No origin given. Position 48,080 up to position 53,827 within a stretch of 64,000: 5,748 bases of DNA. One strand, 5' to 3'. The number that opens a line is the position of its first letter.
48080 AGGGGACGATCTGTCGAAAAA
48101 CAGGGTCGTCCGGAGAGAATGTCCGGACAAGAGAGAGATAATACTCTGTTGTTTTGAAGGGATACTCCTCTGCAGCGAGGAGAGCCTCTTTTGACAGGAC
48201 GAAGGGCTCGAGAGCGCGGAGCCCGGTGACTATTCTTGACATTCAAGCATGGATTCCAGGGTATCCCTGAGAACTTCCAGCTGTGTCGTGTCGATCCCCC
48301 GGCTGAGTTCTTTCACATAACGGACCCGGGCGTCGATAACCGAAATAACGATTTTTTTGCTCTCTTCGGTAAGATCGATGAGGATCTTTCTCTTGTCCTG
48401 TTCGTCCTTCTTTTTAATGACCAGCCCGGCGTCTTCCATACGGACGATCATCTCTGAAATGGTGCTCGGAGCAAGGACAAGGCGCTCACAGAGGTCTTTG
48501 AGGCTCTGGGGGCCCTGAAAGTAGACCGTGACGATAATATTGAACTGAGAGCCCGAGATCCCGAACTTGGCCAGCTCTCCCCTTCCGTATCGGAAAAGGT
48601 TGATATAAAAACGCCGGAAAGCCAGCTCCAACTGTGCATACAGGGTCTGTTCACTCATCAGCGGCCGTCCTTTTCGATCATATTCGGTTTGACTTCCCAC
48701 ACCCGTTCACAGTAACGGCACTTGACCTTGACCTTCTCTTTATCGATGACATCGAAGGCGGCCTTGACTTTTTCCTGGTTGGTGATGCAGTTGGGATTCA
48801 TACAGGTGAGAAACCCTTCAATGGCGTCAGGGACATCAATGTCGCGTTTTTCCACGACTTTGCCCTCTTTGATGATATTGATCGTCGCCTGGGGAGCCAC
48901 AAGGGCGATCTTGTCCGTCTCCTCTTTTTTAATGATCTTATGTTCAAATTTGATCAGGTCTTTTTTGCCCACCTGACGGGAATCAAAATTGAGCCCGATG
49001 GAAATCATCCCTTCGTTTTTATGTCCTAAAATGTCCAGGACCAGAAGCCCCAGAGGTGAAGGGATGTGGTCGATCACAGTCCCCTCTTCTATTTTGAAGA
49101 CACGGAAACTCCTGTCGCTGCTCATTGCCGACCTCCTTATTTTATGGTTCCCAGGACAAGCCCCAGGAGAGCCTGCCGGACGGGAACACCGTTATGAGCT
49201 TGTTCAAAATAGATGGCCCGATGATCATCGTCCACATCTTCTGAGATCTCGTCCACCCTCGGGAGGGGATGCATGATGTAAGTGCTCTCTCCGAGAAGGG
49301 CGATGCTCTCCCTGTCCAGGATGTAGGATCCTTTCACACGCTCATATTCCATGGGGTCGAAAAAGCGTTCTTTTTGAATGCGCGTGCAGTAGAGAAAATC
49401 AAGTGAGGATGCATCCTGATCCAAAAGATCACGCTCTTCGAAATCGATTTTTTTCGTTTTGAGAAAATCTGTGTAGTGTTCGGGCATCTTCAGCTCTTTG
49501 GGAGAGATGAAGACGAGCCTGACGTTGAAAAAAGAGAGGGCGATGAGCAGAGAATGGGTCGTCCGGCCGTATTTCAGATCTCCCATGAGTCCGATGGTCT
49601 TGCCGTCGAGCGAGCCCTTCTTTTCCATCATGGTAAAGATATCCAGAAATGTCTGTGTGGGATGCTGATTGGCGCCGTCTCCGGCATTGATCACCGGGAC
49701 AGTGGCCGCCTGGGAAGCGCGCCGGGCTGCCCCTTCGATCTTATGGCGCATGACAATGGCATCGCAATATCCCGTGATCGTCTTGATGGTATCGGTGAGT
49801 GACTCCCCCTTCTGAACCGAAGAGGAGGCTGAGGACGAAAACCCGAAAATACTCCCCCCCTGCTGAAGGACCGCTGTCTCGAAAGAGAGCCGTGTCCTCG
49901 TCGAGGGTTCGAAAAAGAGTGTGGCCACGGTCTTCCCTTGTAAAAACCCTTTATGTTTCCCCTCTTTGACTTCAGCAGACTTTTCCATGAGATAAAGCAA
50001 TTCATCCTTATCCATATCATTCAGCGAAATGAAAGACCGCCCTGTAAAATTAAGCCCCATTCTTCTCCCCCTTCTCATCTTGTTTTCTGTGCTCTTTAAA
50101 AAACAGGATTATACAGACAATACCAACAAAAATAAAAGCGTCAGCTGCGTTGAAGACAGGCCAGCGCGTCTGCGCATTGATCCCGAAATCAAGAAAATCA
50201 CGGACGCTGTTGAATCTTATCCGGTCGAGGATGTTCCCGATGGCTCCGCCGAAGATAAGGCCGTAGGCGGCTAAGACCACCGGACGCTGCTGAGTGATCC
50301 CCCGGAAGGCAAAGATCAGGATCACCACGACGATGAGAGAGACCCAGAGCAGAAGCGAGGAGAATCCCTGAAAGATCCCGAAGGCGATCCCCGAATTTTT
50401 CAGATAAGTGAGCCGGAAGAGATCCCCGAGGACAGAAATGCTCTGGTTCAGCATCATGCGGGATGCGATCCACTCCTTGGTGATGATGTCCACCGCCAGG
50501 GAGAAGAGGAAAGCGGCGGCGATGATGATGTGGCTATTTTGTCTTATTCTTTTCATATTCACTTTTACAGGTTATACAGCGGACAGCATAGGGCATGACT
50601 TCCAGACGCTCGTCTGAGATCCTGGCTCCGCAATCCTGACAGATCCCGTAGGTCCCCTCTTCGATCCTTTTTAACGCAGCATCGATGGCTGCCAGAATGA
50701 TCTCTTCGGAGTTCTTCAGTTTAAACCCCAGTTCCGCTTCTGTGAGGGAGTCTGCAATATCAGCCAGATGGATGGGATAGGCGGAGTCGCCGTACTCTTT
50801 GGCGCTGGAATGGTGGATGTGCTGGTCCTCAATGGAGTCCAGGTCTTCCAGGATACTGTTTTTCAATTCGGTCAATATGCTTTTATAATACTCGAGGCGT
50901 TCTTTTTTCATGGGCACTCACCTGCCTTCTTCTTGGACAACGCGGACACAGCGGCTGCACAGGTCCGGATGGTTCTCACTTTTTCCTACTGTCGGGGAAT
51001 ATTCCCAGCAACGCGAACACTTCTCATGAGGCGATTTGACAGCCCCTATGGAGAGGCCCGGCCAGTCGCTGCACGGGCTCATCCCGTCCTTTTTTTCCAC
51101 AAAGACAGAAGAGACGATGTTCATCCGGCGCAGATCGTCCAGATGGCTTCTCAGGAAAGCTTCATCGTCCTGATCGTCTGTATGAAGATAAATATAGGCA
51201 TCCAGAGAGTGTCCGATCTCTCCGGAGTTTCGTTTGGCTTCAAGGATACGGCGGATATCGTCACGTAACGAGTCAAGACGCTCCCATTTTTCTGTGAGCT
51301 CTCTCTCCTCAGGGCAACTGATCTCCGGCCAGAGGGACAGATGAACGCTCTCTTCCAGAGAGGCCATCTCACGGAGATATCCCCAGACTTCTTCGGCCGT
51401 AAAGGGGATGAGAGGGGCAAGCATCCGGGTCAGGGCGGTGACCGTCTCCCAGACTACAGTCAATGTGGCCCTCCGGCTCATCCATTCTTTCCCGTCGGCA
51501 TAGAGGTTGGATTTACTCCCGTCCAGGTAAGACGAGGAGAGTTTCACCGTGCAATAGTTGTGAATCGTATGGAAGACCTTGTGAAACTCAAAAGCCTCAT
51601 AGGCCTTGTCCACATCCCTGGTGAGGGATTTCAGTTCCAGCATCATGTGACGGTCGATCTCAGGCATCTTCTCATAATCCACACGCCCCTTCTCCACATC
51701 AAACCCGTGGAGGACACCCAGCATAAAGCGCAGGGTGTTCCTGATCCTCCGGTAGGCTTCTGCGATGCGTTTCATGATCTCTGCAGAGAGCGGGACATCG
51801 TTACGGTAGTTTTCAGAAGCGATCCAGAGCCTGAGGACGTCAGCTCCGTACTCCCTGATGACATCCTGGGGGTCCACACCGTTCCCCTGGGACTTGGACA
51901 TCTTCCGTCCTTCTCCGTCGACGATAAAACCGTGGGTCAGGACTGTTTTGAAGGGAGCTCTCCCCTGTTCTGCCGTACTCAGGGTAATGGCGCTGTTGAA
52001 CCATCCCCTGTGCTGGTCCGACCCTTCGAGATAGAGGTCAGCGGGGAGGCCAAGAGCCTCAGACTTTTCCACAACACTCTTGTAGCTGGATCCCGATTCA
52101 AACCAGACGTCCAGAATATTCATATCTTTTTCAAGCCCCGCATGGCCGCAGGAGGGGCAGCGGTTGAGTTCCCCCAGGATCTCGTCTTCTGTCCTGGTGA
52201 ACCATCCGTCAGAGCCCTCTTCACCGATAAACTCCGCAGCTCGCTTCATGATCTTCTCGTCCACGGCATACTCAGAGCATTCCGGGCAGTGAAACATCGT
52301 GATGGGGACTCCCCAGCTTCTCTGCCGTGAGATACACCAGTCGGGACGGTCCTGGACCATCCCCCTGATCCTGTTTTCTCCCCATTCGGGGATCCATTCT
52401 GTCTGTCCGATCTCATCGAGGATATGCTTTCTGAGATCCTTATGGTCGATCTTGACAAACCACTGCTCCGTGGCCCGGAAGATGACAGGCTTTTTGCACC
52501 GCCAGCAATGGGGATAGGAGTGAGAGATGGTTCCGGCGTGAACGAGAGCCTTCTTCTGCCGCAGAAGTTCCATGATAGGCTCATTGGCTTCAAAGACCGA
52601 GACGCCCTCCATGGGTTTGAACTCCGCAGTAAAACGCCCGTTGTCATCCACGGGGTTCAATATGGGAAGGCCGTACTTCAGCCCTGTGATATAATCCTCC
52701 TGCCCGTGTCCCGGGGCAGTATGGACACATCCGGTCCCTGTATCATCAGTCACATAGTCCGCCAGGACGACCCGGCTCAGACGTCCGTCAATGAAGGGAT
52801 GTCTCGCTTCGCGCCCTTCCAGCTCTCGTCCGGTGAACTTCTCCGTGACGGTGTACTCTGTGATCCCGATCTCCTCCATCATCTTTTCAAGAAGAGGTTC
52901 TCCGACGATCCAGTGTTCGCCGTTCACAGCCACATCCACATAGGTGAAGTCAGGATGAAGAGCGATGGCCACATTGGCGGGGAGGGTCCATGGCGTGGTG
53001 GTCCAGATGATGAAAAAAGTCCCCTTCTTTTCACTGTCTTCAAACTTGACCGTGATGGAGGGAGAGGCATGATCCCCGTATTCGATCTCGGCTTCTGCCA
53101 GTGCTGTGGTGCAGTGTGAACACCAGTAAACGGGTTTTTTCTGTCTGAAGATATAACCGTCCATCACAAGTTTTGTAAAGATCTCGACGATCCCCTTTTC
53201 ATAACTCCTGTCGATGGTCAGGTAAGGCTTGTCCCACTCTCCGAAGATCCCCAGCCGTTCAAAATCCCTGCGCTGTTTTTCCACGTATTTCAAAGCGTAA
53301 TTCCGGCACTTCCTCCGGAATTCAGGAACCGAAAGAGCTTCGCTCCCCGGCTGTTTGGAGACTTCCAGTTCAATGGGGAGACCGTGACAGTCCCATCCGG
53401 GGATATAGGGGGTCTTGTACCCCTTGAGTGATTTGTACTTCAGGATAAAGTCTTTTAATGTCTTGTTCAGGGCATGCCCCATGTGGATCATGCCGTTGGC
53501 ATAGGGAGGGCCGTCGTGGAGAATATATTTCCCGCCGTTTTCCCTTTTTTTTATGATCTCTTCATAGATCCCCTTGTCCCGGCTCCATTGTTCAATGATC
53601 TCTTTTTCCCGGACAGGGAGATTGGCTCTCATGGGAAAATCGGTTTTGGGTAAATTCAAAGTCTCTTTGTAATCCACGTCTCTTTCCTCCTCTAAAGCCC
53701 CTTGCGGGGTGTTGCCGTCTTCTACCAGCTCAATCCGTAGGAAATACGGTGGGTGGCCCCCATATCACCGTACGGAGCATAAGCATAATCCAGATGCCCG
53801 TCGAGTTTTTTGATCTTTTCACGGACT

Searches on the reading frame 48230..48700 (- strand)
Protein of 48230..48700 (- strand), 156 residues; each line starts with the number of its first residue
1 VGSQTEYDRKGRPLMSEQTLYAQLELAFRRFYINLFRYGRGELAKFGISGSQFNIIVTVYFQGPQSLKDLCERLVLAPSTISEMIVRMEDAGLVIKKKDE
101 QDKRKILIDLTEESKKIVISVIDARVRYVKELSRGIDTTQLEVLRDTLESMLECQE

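Call 68: search_protein_families(library=pfam, proteins=[window:48230-48700:-], max_evalue=0.0001)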
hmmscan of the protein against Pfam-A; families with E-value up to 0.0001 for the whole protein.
window:48230-48700:- (156 aa): 6 families
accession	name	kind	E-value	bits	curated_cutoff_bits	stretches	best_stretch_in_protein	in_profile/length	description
PF01047.28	MarR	-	1.9e-13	50.5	24.6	1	49-105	2-58/59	MarR family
PF12802.13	MarR_2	-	6.3e-11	42.7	27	1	46-104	1-60/61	MarR family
PF13463.12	HTH_27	-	1.8e-10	41.4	22.2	1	50-113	3-67/68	Winged helix DNA-binding domain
PF22381.2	Staph_reg_Sar_Rot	-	1.3e-08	35.3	27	1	45-118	9-82/85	Transcriptional regulator SarA/Rot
PF01325.25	Fe_dep_repress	-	1.4e-06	28.8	26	1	66-99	24-57/60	Iron dependent repressor, N-terminal DNA binding domain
PF01022.26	HTH_5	-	9.2e-05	22.7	22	0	62-96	13-47/47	Bacterial regulatory protein, arsR family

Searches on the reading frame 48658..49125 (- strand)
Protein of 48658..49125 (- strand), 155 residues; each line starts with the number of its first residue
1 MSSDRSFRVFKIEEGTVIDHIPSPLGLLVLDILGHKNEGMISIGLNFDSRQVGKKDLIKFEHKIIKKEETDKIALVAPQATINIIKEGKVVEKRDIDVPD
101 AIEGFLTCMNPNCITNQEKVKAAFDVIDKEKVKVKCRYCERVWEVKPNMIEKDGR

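Call 68: search_protein_families(library=pfam, proteins=[window:48658-49125:-], max_evalue=0.0001)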
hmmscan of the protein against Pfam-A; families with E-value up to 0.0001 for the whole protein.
window:48658-49125:- (155 aa): 2 families
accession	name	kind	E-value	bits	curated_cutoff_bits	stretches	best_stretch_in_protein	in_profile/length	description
PF01948.23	PyrI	-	5.5e-27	94.3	25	1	8-96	2-92/93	Aspartate carbamoyltransferase regulatory chain, allosteric domain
PF02748.20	PyrI_C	-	3.7e-18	65.5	23.4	1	102-143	2-43/48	Aspartate carbamoyltransferase regulatory chain, metal binding domain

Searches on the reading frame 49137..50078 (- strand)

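Call 69: search_protein_families(library=pfam, proteins=[window:49137-50078:-], max_evalue=0.0001)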
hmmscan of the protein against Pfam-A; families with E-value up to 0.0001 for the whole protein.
window:49137-50078:- (313 aa): 2 families
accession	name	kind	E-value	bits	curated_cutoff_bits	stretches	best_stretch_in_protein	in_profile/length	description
PF02729.26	OTCace_N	-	7.3e-48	162.9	29.9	1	14-152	1-148/148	Aspartate/ornithine carbamoyltransferase, carbamoyl-P binding domain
PF00185.30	OTCace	-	9.8e-29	100.9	29.4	1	158-306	1-155/157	Aspartate/ornithine carbamoyltransferase, Asp/Orn binding domain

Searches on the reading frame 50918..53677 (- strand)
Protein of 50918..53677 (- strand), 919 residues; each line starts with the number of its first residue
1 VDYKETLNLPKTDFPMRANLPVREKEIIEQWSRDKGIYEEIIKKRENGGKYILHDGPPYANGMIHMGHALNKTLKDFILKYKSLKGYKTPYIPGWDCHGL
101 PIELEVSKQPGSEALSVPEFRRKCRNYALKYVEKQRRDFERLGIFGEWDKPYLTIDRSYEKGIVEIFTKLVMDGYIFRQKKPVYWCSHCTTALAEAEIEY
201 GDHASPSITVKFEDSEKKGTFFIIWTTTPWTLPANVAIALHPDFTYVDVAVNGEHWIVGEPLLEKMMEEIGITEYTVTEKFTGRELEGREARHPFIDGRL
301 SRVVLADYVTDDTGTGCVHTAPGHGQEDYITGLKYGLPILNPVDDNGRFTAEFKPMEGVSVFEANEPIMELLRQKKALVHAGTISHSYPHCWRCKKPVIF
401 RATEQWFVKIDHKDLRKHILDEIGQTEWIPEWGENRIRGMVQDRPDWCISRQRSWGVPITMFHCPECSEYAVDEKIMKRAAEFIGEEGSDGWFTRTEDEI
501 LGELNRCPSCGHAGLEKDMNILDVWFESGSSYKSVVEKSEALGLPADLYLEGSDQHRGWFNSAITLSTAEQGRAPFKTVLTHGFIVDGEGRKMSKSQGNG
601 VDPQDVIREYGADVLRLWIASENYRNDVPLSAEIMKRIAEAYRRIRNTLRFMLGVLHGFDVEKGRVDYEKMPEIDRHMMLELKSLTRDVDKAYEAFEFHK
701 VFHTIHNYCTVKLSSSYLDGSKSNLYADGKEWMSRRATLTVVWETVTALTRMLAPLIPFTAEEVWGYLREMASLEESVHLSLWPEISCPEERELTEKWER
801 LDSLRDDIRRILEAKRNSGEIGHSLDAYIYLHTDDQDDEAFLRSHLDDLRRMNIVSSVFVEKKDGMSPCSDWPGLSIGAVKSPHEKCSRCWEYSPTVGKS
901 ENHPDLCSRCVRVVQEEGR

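Call 69: search_protein_families(library=pfam, proteins=[window:50918-53677:-], max_evalue=0.0001)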
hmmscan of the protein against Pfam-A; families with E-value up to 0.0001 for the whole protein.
window:50918-53677:- (919 aa): 7 families
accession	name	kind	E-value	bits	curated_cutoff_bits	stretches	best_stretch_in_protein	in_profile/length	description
PF00133.28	tRNA-synt_1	-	4.6e-136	454.3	22.7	1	27-630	2-413/414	tRNA synthetases class I (I, L, M and V)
PF09334.17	tRNA-synt_1g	-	1.1e-27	97.3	20.1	2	58-199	8-136/391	tRNA synthetases class I (M)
PF08264.19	Anticodon_1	-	6.1e-27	94.8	25.1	1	675-829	1-146/148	Anticodon-binding domain of tRNA ligase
PF01406.26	tRNA-synt_1e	-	1.1e-09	38.6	27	1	539-637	201-298/301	tRNA synthetases class I (C) catalytic domain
PF06827.20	zf-FPG_IleRS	-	4.3e-08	33.3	21.3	1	885-912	2-29/30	Zinc finger found in FPG and IleRS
PF13603.12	tRNA-synt_1_2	-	6.4e-07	29.5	25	1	210-345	12-142/185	Leucyl-tRNA synthetase, editing domain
PF01921.24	tRNA-synt_1f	-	1.2e-06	28.2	27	1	580-648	270-338/360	tRNA synthetases class I (K)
